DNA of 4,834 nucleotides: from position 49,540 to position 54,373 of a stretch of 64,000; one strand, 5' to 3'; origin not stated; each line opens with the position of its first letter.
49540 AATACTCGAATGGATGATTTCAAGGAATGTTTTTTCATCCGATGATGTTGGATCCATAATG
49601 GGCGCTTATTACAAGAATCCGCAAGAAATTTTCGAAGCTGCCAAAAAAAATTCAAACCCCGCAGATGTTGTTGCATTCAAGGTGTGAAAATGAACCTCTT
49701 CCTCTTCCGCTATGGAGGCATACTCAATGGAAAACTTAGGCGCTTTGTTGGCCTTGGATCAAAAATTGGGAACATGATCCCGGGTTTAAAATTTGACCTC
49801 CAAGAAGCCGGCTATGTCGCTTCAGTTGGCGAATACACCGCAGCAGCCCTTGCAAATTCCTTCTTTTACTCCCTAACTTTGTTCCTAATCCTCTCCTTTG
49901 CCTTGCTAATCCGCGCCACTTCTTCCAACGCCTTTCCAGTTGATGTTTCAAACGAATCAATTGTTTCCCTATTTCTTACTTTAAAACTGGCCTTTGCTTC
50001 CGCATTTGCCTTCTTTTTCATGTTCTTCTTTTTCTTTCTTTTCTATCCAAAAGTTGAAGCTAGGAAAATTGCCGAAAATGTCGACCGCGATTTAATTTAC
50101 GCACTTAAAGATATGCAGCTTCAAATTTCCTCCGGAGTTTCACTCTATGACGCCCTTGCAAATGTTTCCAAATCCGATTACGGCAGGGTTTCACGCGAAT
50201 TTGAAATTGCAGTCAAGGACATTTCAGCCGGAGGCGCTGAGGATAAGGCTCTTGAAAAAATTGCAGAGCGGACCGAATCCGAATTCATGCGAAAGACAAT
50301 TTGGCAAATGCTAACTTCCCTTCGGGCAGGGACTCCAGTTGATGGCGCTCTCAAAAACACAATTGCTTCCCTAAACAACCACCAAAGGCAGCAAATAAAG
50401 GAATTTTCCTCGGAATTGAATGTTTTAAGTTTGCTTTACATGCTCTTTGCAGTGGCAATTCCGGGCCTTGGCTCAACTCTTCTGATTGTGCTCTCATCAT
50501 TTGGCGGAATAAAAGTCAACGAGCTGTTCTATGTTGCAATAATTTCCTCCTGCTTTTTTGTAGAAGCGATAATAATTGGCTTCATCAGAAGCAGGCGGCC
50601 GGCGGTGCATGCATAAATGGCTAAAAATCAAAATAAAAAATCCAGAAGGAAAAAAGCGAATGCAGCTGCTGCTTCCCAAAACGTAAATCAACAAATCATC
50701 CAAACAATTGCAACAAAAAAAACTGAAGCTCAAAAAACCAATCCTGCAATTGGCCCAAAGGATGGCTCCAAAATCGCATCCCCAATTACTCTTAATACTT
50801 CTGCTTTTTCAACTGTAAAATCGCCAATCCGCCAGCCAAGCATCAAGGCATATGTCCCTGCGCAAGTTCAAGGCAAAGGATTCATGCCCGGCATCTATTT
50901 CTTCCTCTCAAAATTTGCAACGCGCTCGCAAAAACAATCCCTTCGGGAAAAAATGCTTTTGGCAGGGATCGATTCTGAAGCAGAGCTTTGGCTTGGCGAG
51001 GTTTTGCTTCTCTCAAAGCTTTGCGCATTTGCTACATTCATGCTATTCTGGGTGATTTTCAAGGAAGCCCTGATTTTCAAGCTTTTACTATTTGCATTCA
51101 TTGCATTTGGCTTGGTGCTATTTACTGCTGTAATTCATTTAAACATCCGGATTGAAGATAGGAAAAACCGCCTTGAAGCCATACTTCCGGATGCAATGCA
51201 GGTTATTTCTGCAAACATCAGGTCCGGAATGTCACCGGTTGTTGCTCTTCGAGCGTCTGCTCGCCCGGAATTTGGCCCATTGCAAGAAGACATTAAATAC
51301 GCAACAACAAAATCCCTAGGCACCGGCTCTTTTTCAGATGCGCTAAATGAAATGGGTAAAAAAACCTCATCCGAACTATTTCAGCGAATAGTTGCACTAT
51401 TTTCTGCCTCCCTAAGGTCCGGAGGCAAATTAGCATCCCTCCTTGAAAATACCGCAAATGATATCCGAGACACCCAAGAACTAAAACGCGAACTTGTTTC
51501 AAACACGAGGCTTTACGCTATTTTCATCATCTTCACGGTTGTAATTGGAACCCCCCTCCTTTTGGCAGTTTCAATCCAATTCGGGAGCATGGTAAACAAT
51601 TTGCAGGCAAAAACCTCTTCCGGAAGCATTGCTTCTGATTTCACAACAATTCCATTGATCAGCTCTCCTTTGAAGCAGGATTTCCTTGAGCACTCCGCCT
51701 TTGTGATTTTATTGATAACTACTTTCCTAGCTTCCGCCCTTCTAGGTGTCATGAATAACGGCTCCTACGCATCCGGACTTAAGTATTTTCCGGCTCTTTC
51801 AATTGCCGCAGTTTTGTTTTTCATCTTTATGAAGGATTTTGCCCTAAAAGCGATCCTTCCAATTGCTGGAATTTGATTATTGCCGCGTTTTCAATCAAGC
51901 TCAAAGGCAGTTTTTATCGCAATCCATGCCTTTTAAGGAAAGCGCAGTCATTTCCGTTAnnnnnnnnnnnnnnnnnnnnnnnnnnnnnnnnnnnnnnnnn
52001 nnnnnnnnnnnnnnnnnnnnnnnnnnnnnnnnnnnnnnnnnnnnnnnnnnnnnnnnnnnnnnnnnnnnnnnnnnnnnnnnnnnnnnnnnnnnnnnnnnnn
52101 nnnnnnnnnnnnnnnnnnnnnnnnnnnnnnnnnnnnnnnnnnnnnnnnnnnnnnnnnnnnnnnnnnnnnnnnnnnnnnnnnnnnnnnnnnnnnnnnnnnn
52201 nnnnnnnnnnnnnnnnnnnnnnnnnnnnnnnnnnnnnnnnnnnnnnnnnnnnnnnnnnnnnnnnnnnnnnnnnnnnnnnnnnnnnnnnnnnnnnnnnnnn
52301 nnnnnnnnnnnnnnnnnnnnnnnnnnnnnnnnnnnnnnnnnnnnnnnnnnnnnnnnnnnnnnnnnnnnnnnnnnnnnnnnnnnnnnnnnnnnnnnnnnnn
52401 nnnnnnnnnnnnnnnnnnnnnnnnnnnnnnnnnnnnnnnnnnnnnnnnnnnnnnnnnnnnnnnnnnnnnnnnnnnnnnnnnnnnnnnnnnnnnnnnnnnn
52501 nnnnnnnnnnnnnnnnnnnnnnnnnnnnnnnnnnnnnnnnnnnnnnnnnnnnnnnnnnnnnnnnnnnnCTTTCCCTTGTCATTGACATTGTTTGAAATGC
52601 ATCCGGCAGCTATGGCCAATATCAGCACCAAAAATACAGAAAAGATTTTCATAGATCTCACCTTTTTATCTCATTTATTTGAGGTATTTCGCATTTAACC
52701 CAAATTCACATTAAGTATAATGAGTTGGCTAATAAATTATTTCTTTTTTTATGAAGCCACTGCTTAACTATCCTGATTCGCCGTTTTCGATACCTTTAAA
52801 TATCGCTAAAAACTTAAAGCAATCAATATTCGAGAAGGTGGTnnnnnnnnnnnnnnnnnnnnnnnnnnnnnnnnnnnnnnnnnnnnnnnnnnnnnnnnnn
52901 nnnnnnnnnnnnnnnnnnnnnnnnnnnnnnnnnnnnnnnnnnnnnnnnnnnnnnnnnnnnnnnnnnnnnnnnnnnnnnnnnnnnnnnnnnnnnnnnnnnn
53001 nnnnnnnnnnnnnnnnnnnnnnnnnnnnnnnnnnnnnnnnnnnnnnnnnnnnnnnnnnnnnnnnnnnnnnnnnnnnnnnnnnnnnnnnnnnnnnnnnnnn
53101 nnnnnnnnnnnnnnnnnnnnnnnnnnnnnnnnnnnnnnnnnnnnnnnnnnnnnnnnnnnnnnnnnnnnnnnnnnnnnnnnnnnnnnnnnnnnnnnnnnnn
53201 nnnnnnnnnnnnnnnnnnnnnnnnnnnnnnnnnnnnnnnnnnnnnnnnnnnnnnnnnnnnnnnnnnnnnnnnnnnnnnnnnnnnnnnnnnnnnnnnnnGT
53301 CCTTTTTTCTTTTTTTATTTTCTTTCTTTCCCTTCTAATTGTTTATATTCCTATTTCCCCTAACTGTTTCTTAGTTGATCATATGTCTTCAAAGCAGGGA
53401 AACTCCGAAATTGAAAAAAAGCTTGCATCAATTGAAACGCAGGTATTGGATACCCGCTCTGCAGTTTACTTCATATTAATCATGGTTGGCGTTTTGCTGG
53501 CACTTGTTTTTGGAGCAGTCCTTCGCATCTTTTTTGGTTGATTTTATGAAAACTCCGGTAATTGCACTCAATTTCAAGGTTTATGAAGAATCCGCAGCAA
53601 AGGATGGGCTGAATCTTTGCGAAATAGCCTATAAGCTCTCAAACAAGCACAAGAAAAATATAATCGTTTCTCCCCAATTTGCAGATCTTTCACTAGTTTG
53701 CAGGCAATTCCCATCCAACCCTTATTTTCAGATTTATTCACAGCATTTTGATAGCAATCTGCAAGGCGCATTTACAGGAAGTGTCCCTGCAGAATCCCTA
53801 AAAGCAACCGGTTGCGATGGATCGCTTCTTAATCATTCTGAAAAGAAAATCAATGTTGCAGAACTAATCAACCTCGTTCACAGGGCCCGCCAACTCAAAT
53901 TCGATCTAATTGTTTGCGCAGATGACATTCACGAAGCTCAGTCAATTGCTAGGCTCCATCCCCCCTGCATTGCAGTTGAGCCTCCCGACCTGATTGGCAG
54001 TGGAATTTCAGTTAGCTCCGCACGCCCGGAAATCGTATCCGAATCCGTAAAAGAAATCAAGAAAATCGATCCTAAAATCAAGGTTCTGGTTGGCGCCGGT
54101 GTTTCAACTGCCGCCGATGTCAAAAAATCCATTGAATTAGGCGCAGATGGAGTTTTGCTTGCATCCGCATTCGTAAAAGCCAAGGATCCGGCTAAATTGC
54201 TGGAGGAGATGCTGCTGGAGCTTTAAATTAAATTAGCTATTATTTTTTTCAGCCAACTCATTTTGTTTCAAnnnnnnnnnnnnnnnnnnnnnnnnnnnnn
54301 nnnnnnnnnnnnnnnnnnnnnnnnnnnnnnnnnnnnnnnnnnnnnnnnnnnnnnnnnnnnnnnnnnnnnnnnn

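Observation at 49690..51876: TadC/ArlJ-like platform protein divided by a single in-frame TAA immediately followed by ATG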

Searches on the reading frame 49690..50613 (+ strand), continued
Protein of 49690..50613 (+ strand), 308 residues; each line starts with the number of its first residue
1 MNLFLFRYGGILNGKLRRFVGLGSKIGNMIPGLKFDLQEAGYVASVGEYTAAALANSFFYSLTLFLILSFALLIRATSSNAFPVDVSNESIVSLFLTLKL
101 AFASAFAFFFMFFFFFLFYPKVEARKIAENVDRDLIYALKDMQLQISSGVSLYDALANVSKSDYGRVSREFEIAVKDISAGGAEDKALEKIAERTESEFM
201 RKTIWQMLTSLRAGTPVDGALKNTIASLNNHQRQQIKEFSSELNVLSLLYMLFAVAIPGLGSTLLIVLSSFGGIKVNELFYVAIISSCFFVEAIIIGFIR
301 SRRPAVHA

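Call 44: find_encoding_contigs(protein=P0157, flank=3000, max_places=3)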
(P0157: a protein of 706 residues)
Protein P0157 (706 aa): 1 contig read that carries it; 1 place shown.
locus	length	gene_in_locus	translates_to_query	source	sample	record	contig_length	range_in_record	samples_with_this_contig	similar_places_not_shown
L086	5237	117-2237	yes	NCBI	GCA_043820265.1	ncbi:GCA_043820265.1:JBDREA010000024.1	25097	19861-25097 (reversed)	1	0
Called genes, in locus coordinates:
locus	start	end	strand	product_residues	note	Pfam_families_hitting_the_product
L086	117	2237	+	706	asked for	PF00482:T2SSF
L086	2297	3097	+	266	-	PF04414:tRNA_deacylase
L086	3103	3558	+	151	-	-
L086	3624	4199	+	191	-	PF13091:PLDc_2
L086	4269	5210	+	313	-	-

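Call 59: list_cluster_members(proteins=[P0157, P0055])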
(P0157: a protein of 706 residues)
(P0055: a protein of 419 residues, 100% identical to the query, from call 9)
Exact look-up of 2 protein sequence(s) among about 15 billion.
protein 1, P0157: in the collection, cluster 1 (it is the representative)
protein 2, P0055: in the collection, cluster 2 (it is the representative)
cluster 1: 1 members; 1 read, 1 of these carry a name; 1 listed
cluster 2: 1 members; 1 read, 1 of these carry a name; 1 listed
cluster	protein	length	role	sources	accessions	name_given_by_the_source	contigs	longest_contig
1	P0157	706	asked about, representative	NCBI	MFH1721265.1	MAG: type II secretion system F family protein [Candidatus Altiarchaeota archaeon]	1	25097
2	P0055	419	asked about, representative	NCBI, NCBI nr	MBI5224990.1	type II secretion system F family protein [Candidatus Micrarchaeota archaeon]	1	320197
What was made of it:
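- Tried and rejected: The cluster look-up shows it is a singleton (call 59).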

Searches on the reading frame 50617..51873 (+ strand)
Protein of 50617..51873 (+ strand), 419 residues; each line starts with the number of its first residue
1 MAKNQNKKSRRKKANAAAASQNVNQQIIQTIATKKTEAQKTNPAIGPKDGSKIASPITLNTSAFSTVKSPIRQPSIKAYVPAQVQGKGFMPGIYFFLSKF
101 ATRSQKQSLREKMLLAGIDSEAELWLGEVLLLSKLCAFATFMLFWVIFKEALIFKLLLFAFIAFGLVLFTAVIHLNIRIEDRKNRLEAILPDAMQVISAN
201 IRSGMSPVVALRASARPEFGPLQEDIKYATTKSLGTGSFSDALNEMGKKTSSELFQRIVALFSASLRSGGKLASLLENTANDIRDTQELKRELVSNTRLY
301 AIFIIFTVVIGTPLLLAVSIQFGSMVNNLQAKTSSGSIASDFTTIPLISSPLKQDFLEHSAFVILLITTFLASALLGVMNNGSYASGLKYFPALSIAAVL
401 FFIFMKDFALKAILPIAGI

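Call 6: search_protein_families(library=pfam, proteins=[window:50617-51873:+], max_evalue=0.01)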
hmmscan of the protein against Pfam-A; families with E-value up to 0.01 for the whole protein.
window:50617-51873:+ (419 aa): 1 family
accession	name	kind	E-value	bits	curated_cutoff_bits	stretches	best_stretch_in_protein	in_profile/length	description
PF00482.28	T2SSF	-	6.8e-17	62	25.2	1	195-318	3-123/125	Type II secretion system (T2SS), protein F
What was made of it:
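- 50617..51876 (+): Platform subunit B: 419 aa, one T2SSF domain, about 5 transmembrane helices. It is closer to TadB and to the C-terminal half of two-domain platform proteins. Pfam T2SSF 6.8e-17 (call 6).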

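Call 7: search_protein_families(library=ncbifam, proteins=[window:50617-51873:+], max_evalue=0.01)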
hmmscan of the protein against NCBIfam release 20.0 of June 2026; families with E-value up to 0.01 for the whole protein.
window:50617-51873:+ (419 aa): 5 families
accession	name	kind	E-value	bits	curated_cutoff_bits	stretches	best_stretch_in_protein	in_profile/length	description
NF004704.2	PRK06041.1-2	equivalog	2e-08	33.4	550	1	128-397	268-538/555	archaellar assembly protein ArlJ/FlaJ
NF004705.1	PRK06041.1-3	equivalog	1.2e-07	31.1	400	1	137-407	195-456/465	archaellar assembly protein ArlJ/FlaJ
NF046075.1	UpsF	equivalog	7.8e-05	21.6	400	1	149-331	278-443/484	membrane pilin protein UpsF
NF052607.1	T4PiliAsmPilCThrm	equivalog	0.00032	19.9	700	1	181-373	60-237/406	type IV pilus assembly protein PilC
NF052606.1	T4PiliAsmPilCMyx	equivalog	0.0019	17.1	700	1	217-332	113-220/419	type IV pilus assembly protein PilC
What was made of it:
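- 50617..51876 (+): NCBIfam ArlJ positions 268-538 of 555 and UpsF positions 278-443 of 484 (call 7).
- Closest known: ArlJ/FlaJ, PilC, GspF: single-polypeptide two-domain platform proteins. Same: B aligns to the C-terminal half of the ArlJ and UpsF models (call 7).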

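Call 9: find_homologous_proteins(query=window:50617-51873:+)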
Query window:50617-51873:+ (419 aa): 71 proteins with E <= 0.001 among 8000 candidates.
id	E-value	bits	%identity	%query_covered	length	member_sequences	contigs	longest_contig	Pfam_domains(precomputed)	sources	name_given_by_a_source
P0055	6.1e-260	880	100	100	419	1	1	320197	PF00482.29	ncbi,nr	ncbi:type II secretion system F family protein [Candidatus Micrarchaeota archaeon]|nr:type II secret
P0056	5.7e-145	501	59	99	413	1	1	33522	PF00482.29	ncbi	ncbi:MAG: type II secretion system F family protein [Candidatus Micrarchaeota archaeon]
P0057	5.6e-137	475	62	86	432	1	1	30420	PF00482.29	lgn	-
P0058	1.8e-135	470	64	83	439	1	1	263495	PF00482.29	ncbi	-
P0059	1.9e-135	470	62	84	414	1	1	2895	PF00482.29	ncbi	-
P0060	1.0e-128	448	57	87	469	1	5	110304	PF00482.29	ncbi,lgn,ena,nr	ncbi:MAG TPA: type II secretion system F family protein [Candidatus Norongarragalinales archaeon]|nr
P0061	5.8e-128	446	58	89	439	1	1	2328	PF00482.29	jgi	jgi:Flp pilus assembly protein TadB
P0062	6.5e-127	442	60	82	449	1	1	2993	PF00482.29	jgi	jgi:Flp pilus assembly protein TadB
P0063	9.2e-123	428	58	83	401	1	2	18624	PF00482.29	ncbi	ncbi:MAG: type II secretion system F family protein [Candidatus Micrarchaeota archaeon]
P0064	8.7e-119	415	56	84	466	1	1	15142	PF00482.29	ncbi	ncbi:MAG: type II secretion system F family protein [Candidatus Micrarchaeota archaeon]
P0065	1.0e-91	326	47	80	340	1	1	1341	PF00482.29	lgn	-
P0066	2.0e-90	322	47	81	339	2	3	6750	PF00482.29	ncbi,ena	-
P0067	4.1e-89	318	46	80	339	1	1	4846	PF00482.29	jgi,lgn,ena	-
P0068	6.4e-84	301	46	78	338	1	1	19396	PF00482.29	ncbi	-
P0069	1.8e-78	283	43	76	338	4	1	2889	PF00482.29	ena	-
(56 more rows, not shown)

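Call 21: search_solved_structures(query=A3, max_evalue=1)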
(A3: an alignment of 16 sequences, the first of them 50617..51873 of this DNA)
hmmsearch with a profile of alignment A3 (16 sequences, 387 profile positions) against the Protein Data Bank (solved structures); distinct sequences matched with E-value up to 1: 2.
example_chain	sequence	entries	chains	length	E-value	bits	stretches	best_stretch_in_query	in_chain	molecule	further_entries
6xbd_A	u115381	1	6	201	0.67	12.2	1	74-122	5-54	Phospholipid ABC transporter-binding protein MlaD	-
9oqa_A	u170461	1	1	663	0.94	11.8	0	194-249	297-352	Autotransporter domain-containing protein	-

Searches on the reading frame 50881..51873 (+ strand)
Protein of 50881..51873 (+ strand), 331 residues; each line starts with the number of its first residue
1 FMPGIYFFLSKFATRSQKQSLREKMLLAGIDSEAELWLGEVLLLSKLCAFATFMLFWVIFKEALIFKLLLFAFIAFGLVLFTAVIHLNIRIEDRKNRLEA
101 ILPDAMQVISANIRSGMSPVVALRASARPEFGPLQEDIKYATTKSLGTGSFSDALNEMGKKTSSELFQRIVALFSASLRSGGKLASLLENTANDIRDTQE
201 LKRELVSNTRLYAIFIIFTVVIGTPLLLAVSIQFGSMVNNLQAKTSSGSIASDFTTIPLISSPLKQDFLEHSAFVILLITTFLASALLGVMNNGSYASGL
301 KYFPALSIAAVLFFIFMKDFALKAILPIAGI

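Call 51: search_dna_similar(query=window:50881-51873:+, collection=plasmids, mode=protein, max_evalue=0.001, max_rows=15)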
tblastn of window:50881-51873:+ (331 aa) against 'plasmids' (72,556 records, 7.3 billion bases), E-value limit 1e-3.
Records with a match: 1; places in all: 1; records where one place covers at least 80% of the query: 0.
Best place of each record, by identity: <60% 1.
By first word of the organism name: Pontibacillus 1.
By predicted mobility (MOB-suite, as given by PLSDB): non-mobilizable 1.
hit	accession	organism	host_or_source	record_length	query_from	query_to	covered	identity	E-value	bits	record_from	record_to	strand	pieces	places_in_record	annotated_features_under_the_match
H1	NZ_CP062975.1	Pontibacillus sp. ALD_SL1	mangrove mud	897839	89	241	46%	22.2%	4e-4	50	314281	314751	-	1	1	type II secretion system F family protein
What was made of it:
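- Tried and rejected: tblastn of B against plasmids: this gave a single weak hit (call 51).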

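Call 52: get_annotated_region(hit=H1, flank=5000)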
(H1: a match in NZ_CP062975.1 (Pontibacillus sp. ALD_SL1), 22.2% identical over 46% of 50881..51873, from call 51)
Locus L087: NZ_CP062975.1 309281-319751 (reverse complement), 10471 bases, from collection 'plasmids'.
description: Pontibacillus sp. ALD_SL1 plasmid unnamed, complete sequence
organism: Pontibacillus sp. ALD_SL1 (NCBI taxid 2777185)
taxonomy: Bacteria; Bacillota; Bacilli; Bacillales; Bacillaceae; Pontibacillus; Pontibacillus sp. ALD SL1
host: -; source: mangrove mud; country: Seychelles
typing (MOB-suite, as given by PLSDB): non-mobilizable
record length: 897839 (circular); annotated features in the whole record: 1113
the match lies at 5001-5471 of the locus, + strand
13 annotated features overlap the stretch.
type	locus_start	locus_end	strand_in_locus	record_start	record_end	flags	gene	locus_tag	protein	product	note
CDS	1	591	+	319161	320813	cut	-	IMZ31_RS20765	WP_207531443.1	hypothetical protein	-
CDS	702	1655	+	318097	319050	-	-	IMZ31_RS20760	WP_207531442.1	hypothetical protein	-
CDS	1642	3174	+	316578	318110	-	-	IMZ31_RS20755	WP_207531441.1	response regulator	GO:0000160 - phosphorelay signal transduction system [Evidence IEA]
CDS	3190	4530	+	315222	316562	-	-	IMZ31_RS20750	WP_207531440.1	CpaF family protein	-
CDS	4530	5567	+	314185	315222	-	-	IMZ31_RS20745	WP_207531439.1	type II secretion system F family protein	-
CDS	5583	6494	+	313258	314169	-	-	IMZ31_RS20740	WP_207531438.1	type II secretion system F family protein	-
CDS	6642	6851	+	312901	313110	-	-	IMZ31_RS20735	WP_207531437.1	hypothetical protein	-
CDS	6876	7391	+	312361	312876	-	-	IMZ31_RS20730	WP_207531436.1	A24 family peptidase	-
CDS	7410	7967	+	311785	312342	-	-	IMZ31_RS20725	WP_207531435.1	TadE family protein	-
CDS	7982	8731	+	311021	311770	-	-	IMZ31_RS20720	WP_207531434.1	hypothetical protein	-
CDS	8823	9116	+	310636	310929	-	-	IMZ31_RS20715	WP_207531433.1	hypothetical protein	-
CDS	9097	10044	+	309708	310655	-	-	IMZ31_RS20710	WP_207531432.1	ATP-binding protein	-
CDS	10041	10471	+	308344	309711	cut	-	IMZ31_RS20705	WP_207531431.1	DnaB-like helicase C-terminal domain-containing protein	GO:0006260 - DNA replication [Evidence IEA]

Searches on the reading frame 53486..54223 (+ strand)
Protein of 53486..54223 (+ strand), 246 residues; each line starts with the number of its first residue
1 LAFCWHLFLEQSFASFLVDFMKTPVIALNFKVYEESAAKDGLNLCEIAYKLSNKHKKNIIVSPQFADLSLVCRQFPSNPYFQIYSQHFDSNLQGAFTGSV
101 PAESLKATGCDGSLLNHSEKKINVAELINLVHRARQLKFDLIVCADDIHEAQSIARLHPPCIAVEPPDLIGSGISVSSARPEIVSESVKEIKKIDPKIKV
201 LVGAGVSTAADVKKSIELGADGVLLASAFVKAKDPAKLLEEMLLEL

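Call 6: search_protein_families(library=pfam, proteins=[window:53486-54223:+], max_evalue=0.01)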
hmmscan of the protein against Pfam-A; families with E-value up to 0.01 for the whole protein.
window:53486-54223:+ (246 aa): 6 families
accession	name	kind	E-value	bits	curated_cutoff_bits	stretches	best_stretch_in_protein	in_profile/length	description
PF00121.24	TIM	-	3e-38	132.2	20.1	1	24-240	1-243/245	Triosephosphate isomerase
PF05690.20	ThiG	-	7.4e-09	35.8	23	1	161-242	145-220/247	Thiazole biosynthesis protein ThiG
PF00290.26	Trp_syntA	-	2.8e-05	23.6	27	1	176-232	178-232/259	Tryptophan synthase alpha chain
PF00977.27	His_biosynth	-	0.00022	21.2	23.6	1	187-234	64-110/228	Histidine biosynthesis protein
PF00218.27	IGPS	-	0.00051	19.8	27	1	122-241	142-253/254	Indole-3-glycerol phosphate synthase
PF01070.24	FMN_dh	-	0.00057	19.5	24.9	1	192-230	268-306/350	FMN-dependent dehydrogenase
